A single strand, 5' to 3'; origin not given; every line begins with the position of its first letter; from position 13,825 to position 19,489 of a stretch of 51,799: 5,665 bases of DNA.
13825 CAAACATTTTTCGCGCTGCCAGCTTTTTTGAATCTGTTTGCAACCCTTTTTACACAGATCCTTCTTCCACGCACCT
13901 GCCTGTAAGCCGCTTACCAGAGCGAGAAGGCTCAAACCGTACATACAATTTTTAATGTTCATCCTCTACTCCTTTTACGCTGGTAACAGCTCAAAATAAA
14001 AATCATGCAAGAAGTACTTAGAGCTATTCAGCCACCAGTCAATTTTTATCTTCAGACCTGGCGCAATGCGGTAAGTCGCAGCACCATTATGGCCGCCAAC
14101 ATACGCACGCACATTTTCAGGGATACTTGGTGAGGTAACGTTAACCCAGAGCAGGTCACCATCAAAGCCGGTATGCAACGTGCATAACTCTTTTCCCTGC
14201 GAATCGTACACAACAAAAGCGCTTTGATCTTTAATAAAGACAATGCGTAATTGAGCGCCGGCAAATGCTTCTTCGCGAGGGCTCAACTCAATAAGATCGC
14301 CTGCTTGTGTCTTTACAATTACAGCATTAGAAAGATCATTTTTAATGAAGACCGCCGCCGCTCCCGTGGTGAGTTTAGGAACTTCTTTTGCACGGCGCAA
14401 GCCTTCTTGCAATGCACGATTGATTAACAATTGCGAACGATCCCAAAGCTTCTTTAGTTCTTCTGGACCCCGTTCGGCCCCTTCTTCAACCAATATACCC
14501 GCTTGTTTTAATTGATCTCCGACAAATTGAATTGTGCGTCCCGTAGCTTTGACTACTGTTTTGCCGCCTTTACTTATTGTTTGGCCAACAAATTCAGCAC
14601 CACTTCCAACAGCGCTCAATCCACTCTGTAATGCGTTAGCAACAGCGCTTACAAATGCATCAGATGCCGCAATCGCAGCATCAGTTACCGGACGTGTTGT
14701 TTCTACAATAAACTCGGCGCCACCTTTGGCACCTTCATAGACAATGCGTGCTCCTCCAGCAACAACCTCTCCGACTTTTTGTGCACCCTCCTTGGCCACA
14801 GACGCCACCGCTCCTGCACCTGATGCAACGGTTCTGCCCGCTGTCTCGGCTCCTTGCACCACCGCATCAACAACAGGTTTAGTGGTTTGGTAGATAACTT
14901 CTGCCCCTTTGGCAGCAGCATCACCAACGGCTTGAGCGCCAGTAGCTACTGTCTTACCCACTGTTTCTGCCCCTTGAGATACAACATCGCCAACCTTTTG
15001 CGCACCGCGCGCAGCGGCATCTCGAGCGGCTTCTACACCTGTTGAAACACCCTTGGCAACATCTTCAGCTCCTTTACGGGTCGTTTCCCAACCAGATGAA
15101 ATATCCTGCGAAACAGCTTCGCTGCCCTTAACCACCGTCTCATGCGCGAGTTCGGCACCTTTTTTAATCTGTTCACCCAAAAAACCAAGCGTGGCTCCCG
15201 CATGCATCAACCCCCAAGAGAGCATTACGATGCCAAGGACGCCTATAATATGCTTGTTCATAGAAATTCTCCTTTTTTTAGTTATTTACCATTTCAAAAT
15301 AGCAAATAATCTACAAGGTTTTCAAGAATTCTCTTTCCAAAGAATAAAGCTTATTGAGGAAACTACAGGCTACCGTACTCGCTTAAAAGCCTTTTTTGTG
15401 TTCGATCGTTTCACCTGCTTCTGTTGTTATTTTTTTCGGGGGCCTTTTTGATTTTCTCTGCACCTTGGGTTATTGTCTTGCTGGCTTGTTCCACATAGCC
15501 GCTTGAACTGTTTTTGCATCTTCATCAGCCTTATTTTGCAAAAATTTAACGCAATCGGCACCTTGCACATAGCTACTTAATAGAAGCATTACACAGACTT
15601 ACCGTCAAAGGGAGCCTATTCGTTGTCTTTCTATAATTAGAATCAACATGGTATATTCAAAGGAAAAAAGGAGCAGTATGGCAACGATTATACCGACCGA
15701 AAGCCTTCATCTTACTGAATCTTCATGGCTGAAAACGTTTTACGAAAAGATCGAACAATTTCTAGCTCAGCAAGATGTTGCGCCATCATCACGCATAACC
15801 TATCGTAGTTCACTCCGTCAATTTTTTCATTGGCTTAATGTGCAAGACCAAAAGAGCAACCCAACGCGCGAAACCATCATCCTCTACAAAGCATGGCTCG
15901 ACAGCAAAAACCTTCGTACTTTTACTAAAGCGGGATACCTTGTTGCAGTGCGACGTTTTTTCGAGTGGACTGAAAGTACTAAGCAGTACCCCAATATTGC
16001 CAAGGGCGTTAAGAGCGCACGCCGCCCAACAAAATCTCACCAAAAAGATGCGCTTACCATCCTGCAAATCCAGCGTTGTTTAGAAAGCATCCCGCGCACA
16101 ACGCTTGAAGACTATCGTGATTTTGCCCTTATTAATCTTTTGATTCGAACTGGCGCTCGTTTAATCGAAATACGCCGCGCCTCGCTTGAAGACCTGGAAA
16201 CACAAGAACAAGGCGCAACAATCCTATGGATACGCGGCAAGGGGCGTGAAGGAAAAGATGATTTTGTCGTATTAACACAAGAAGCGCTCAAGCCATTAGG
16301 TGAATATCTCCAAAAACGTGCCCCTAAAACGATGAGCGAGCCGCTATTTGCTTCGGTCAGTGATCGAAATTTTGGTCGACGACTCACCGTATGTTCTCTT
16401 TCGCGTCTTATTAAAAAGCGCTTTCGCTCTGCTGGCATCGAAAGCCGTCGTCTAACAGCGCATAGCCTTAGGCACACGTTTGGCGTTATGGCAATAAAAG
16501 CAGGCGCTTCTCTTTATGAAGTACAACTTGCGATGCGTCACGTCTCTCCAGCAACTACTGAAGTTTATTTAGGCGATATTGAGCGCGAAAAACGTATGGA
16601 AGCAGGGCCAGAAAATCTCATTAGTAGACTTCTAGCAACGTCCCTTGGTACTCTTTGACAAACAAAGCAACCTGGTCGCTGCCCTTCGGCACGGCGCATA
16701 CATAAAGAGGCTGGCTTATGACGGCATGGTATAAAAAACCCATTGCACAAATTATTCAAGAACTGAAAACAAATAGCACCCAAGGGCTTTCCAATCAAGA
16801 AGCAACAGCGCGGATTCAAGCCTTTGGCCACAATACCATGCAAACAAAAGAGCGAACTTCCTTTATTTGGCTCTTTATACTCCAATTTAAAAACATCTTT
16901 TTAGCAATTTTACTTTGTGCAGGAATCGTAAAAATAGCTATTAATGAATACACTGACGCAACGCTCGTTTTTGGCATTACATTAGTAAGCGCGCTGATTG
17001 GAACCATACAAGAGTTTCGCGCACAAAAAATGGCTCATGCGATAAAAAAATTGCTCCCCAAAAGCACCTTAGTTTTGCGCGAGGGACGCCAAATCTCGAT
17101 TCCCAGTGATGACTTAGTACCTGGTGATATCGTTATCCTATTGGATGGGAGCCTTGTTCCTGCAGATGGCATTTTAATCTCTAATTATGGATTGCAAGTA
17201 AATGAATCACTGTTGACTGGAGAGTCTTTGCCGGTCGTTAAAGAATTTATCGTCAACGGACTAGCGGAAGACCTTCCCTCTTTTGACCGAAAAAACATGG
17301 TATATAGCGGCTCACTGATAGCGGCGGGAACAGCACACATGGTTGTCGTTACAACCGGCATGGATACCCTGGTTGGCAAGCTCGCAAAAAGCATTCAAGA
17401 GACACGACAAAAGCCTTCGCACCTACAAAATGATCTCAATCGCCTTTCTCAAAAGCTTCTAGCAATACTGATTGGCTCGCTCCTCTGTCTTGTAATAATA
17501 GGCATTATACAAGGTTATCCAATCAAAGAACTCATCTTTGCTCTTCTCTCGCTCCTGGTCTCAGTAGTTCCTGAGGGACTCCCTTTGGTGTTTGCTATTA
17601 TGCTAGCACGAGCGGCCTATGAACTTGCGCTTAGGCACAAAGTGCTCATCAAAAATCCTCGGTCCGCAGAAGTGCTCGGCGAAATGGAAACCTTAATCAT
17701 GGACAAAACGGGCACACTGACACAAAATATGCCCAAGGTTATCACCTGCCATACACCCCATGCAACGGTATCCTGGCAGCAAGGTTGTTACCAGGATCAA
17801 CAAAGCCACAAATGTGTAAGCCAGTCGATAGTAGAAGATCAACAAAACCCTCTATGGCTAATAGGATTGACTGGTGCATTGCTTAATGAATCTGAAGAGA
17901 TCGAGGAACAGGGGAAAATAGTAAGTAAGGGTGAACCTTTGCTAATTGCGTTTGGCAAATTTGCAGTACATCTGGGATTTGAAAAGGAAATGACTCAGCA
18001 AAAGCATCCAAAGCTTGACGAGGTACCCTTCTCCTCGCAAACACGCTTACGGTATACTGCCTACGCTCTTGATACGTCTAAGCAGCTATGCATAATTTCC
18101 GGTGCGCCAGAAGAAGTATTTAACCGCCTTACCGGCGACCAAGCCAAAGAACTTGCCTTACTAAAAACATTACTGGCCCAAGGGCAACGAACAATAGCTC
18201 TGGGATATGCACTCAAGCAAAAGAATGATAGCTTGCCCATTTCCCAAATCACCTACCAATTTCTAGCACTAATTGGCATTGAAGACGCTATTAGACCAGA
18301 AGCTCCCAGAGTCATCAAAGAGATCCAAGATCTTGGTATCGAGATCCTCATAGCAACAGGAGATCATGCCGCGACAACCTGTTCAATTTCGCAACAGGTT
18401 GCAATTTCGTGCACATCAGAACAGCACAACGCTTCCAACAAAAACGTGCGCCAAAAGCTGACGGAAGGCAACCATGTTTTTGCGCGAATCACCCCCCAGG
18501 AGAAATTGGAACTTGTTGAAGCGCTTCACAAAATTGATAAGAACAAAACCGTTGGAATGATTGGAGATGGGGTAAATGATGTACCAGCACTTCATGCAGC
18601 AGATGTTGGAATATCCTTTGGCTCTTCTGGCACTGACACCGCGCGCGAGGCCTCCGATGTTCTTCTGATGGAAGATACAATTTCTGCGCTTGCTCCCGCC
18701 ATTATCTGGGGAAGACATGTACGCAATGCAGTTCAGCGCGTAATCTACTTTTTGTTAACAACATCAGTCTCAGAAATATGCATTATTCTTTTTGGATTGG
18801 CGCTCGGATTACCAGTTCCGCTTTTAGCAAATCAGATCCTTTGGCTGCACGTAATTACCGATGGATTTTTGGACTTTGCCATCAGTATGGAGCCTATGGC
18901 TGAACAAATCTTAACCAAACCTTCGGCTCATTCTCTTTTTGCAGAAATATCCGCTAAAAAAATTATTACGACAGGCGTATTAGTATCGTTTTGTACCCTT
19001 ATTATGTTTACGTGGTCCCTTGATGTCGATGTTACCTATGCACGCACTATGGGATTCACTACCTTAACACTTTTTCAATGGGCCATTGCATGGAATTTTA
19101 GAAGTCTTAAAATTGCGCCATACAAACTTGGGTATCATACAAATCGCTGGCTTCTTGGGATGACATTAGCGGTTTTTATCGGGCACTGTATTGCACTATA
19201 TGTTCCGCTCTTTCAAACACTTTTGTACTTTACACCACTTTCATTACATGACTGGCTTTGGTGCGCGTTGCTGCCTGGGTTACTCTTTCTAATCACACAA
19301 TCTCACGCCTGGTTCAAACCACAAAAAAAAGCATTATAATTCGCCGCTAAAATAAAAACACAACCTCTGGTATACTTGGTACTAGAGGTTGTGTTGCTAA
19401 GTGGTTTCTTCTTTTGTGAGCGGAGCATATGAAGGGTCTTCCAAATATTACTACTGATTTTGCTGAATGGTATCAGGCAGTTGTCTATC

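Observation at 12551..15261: Four-gene minus-strand operon of exported ORFans, three sharing a C-terminal module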

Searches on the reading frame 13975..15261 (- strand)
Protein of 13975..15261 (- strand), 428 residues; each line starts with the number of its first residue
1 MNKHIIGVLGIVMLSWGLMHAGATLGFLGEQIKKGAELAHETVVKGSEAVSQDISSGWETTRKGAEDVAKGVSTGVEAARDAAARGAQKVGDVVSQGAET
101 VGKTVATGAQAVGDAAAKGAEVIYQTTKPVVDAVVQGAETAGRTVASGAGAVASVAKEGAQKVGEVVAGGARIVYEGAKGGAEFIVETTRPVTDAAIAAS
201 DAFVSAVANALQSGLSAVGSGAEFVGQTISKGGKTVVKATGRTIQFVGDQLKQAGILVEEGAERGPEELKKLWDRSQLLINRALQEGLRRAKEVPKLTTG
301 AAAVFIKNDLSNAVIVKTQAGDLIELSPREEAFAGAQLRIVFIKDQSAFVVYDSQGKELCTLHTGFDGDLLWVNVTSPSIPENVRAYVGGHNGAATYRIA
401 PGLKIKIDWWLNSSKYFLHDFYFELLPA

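Call 5: search_protein_families(library=pfam, proteins=[window:13975-15261:-], max_evalue=0.1)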
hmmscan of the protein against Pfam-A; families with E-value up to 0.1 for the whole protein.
window:13975-15261:- (428 aa): 3 families
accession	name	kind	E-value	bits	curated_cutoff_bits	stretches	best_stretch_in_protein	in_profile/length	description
PF06911.18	Senescence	-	0.00059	20.2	24.6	0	31-154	2-138/184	Senescence domain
PF15984.10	Collagen_mid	-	0.0014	18.9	31.1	1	195-252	14-70/198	Bacterial collagen, middle region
PF01442.23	Apolipoprotein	-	0.0019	18.4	90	1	51-140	87-176/190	Apolipoprotein A1/A4/E domain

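Call 6: search_protein_families(library=ncbifam, proteins=[window:13975-15261:-], max_evalue=0.1)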
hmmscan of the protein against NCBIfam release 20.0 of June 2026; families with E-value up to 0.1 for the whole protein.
window:13975-15261:- (428 aa): 1 family
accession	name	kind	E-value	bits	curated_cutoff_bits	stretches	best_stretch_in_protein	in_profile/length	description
TIGR02815.1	agaS_fam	subfamily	0.037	13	529.2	1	115-186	188-262/372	putative sugar isomerase, AgaS family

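Call 33: search_solved_structures(query=A1, max_evalue=1)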
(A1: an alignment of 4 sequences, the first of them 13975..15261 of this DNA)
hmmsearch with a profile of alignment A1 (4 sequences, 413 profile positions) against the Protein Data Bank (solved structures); distinct sequences matched with E-value up to 1: 7.
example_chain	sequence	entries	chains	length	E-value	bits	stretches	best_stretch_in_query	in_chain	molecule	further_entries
5cwo_A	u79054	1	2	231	0.0095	18.5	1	57-177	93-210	Designed helical repeat protein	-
9m8o_P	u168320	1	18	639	0.022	17.2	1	24-114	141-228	Gp18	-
1yxy_A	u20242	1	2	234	0.075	15.5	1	188-259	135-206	Putative N-acetylmannosamine-6-phosphate 2-epimerase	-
5cwc_A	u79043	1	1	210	0.15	14.6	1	116-275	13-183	Designed helical repeat protein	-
9lm8_A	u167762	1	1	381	0.36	13.3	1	77-195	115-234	bvFP-Pfr21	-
8hp0_A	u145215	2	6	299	0.52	12.7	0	20-98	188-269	Meso-diaminopimelate D-dehydrogenase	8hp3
5cwg_A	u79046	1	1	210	0.54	12.7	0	116-269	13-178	Designed helical repeat protein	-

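Call 71: list_cluster_members(proteins=[window:13978-15261:-, window:13804-13962:-, window:13209-13751:-, window:12554-13186:-, L008:7999-9222:+, L011:8159-9442:+, L006:8839-9966:+, L008:9238-9408:+])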
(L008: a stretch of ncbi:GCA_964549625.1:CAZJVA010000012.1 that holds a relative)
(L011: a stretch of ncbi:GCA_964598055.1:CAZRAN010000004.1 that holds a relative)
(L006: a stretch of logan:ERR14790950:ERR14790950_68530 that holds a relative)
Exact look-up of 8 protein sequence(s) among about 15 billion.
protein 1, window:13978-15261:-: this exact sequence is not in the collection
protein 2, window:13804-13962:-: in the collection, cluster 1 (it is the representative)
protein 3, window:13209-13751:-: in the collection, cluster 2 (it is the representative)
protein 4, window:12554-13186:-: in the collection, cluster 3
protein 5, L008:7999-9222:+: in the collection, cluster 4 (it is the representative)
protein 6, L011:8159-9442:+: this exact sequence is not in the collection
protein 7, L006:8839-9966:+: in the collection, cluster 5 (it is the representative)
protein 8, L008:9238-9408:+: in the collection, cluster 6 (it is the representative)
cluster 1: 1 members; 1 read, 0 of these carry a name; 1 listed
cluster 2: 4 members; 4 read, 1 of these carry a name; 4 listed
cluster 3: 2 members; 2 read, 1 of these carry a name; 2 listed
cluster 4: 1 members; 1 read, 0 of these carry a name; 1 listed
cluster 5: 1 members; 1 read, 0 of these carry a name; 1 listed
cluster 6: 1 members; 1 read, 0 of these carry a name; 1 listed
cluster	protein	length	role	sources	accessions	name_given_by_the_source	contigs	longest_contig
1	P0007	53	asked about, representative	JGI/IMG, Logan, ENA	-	-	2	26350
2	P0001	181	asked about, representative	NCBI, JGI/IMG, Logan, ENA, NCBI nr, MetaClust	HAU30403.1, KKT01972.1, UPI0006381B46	MAG: hypothetical protein UV79_C0003G0004 [candidate division TM6 bacterium ... | status=active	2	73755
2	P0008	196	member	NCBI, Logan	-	-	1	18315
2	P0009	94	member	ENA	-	-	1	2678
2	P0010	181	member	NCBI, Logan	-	-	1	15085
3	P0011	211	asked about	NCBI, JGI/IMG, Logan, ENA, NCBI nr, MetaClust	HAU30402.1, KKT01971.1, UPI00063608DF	MAG: hypothetical protein UV79_C0003G0003 [candidate division TM6 bacterium ... | status=active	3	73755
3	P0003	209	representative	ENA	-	-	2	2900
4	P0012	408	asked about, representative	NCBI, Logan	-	-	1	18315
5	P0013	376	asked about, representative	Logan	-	-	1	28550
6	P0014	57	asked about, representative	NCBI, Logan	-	-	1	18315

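Call 76: search_protein_families(library=pfam, alignment_id=A1, max_evalue=0.1)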
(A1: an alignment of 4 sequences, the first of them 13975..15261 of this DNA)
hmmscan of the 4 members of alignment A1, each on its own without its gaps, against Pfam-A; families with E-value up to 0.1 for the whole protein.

A. member 1, window:13975-15261:- (428 aa): 3 families
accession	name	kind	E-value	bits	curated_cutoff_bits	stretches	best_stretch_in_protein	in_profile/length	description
PF06911.18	Senescence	-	0.00059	20.2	24.6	0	31-154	2-138/184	Senescence domain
PF15984.10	Collagen_mid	-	0.0014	18.9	31.1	1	195-252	14-70/198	Bacterial collagen, middle region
PF01442.23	Apolipoprotein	-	0.0019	18.4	90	1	51-140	87-176/190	Apolipoprotein A1/A4/E domain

B. families by the number of members that match (of 4 scanned): 8 families
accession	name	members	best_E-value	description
PF06911.18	Senescence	3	0.00059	Senescence domain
PF09361.15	Phasin_2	2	0.0094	Phasin protein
PF20211.3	DUF6571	1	0.00087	Family of unknown function (DUF6571)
PF15984.10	Collagen_mid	1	0.0014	Bacterial collagen, middle region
PF01442.23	Apolipoprotein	1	0.0019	Apolipoprotein A1/A4/E domain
PF00015.26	MCPsignal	1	0.013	Methyl-accepting chemotaxis protein (MCP) signalling domain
PF03036.21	Perilipin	1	0.021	Perilipin family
PF19602.4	DUF6107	1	0.074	Family of unknown function (DUF6107)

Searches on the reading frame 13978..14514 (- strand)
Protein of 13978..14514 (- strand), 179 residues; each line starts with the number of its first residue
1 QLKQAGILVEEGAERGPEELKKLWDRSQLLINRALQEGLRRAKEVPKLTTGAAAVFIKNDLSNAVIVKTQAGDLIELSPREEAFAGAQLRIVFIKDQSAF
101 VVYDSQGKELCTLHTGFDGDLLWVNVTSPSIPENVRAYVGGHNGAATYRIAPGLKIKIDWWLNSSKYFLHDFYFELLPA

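Call 15: find_homologous_proteins(query=window:13978-14514:-, max_evalue=0.01)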
Query window:13978-14514:-: 173 candidates shared short words with the query, none scored E <= 0.01.

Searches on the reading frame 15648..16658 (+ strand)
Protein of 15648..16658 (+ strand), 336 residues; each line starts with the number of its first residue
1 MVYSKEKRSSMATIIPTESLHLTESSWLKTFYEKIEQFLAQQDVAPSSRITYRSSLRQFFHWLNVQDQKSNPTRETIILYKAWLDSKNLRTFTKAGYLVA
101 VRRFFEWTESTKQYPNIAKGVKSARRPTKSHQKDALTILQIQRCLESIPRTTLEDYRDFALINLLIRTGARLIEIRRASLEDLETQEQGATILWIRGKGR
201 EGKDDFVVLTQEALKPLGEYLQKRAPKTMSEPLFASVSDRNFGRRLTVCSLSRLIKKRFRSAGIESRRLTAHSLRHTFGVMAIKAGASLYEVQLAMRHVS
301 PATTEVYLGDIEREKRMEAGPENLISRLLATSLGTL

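Call 5: search_protein_families(library=pfam, proteins=[window:15648-16658:+], max_evalue=0.1)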
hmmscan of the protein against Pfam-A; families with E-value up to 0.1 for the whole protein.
window:15648-16658:+ (336 aa): 3 families
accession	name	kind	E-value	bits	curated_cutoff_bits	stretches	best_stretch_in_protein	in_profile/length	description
PF00589.27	Phage_integrase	-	5.7e-22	78.7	27.1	1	141-308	8-166/172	Phage integrase family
PF02899.23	Phage_int_SAM_1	-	4.2e-07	30.6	22.3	1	40-108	10-79/83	Phage integrase, N-terminal SAM-like domain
PF13495.12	Phage_int_SAM_4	-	2e-05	25.3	27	1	31-112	1-82/85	Phage integrase, N-terminal SAM-like domain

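Call 6: search_protein_families(library=ncbifam, proteins=[window:15648-16658:+], max_evalue=0.1)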
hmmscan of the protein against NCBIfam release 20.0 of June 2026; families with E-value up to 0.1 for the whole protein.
window:15648-16658:+ (336 aa): 11 families
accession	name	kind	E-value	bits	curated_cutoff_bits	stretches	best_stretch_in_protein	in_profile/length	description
NF040815.2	recomb_XerA_Arch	equivalog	1.8e-37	129.4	220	1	42-308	10-252/263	site-specific tyrosine recombinase/integron integrase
TIGR02225.1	recomb_XerD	equivalog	2.9e-33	115.4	329.6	1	37-312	6-275/290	site-specific tyrosine recombinase XerD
NF001399.0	PRK00283.1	subfamily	5e-33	114.6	279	1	35-307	13-280/300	tyrosine recombinase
TIGR02224.1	recomb_XerC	equivalog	2.4e-28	99.4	335.15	1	41-308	10-275/295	tyrosine recombinase XerC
NF002331.0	PRK01287.1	subfamily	2.6e-20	72.7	371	1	20-307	15-309/365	site-specific tyrosine recombinase XerC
NF003462.0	PRK05084.1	equivalog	6.5e-20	71.2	267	1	155-314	194-348/360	tyrosine recombinase XerS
TIGR02249.1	integrase_gron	subfamily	2.1e-11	43.7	265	2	250-312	241-302/315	integron integrase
NF040693.1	recomb_GmtY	equivalog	2e-08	33.9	340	1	218-308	337-430/441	gamma-mobile-trio recombinase GmtY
NF002685.0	PRK02436.1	equivalog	9.8e-06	25.6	178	1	33-307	3-243/245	site-specific tyrosine recombinase XerD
NF011946.0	PRK15417.1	equivalog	0.002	17.4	435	1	251-308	257-313/337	integron integrase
NF007371.0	PRK09871.1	subfamily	0.019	14.5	222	1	139-294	10-158/198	tyrosine-type DNA invertase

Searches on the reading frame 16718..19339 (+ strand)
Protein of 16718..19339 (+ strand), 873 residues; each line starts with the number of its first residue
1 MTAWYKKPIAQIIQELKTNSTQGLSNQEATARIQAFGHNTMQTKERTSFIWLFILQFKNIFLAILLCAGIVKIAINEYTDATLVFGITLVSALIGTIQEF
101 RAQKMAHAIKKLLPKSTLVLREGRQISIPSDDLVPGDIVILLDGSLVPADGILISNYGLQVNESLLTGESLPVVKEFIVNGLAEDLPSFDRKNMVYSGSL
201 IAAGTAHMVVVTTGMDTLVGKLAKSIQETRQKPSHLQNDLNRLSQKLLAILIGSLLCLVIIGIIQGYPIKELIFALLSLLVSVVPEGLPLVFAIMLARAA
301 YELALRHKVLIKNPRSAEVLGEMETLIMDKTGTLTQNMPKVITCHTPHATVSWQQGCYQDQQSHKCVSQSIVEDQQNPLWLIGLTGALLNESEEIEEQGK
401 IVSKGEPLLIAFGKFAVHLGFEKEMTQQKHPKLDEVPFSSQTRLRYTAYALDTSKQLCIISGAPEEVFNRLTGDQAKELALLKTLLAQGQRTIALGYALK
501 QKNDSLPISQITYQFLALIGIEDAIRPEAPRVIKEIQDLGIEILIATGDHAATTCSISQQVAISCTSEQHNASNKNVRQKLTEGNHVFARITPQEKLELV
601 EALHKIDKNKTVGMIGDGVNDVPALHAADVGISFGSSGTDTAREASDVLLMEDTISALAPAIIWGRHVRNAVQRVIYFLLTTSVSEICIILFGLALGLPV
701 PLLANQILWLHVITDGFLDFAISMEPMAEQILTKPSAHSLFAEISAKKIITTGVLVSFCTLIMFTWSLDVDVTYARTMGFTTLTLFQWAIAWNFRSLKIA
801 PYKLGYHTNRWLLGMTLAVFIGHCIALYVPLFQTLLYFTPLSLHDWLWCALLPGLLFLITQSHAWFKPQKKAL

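Call 5: search_protein_families(library=pfam, proteins=[window:16718-19339:+], max_evalue=0.1)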
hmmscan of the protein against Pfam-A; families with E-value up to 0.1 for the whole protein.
window:16718-19339:+ (873 aa): 8 families
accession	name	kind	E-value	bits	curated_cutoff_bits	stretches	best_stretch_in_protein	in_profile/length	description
PF00122.25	E1-E2_ATPase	-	1.5e-48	165.1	28.1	1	111-304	1-179/181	E1-E2 ATPase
PF00689.26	Cation_ATPase_C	-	3.8e-33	115.2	27.3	1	699-864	1-173/175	Cation transporting ATPase, C-terminus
PF00690.31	Cation_ATPase_N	-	2.4e-19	69.2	20.4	1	4-71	1-68/69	Cation transporter/ATPase, N-terminus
PF00702.32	Hydrolase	-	4.2e-15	57.1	26.4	1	323-629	1-191/191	haloacid dehalogenase-like hydrolase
PF13246.12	Cation_ATPase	-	1.4e-07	31.9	21.7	1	394-472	10-89/91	Cation transport ATPase (P-type)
PF08282.18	Hydrolase_3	-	0.00014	22.1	20.9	0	604-649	199-243/255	haloacid dehalogenase-like hydrolase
PF12710.13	HAD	-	0.011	16.6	27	1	524-626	85-189/189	haloacid dehalogenase-like hydrolase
PF20215.3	DUF6575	-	0.1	12.5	26.6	0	320-421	104-194/218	Family of unknown function (DUF6575)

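Call 6: search_protein_families(library=ncbifam, proteins=[window:16718-19339:+], max_evalue=0.1)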
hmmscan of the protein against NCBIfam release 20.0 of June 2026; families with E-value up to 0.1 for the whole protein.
window:16718-19339:+ (873 aa): 29 families (the best 25 are shown)
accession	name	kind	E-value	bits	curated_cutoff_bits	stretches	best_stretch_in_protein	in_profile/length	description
TIGR01522.1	ATPase-IIA2_Ca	equivalog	9.1e-128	427.3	798.3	1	8-869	8-852/854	calcium-transporting P-type ATPase, PMR1-type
TIGR01116.1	ATPase-IIA1_Ca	equivalog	3.3e-101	339.7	703.4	1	55-848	3-779/799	calcium-translocating P-type ATPase, SERCA-type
TIGR01647.1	ATPase-IIIA_H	equivalog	7.1e-94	315.5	615.5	2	23-340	1-303/755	plasma-membrane proton-efflux P-type ATPase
TIGR01517.1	ATPase-IIB_Ca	equivalog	1.5e-91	307.9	507.05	1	11-855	43-868/882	calcium-translocating P-type ATPase, PMCA-type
TIGR01523.1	ATPase-IID_K-Na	equivalog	2.8e-88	296.6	645.05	3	385-765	436-855/997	potassium/sodium efflux P-type ATPase, fungal-type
TIGR01524.1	ATPase-IIIB_Mg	equivalog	1.1e-86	291.5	610.75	2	14-338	25-351/867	magnesium-translocating P-type ATPase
TIGR01494.1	ATPase_P-type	subfamily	6.3e-78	262.3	62.3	4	586-704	364-474/478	HAD-IC family P-type ATPase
TIGR01525.1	ATPase-IB_hvy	subfamily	1.4e-75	255.3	346.25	1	66-695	6-536/560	heavy metal translocating P-type ATPase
NF011702.0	PRK15122.1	subfamily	3e-75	253.8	975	2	7-337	34-387/907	magnesium-translocating P-type ATPase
TIGR01657.1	P-ATPase-V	hypoth_equivalog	2.3e-70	237.4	618.25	2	13-563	130-697/1055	ATP13A2 family polyamine export P-type ATPase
TIGR01106.1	ATPase-IIC_X-K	subfamily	1.5e-69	234.9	946.1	3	10-471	23-492/997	Na,H/K antiporter P-type ATPase subunit alpha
TIGR01512.1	ATPase-IB2_Cd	subfamily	8.1e-65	219.4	313.5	2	65-378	5-286/494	cadmium family heavy metal-translocating P-type ATPase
TIGR01511.1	ATPase-IB1_Cu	subfamily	1.7e-50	172.4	397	3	78-374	43-311/542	copper-translocating P-type ATPase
NF008262.1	PRK11033.1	equivalog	4.3e-43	147.8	1005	2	67-348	184-450/731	zinc/cadmium/mercury/lead-transporting ATPase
NF033775.1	P_type_ZntA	exception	4e-36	124.6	1240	2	68-374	190-484/732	Zn(II)/Cd(II)/Pb(II) translocating P-type ATPase ZntA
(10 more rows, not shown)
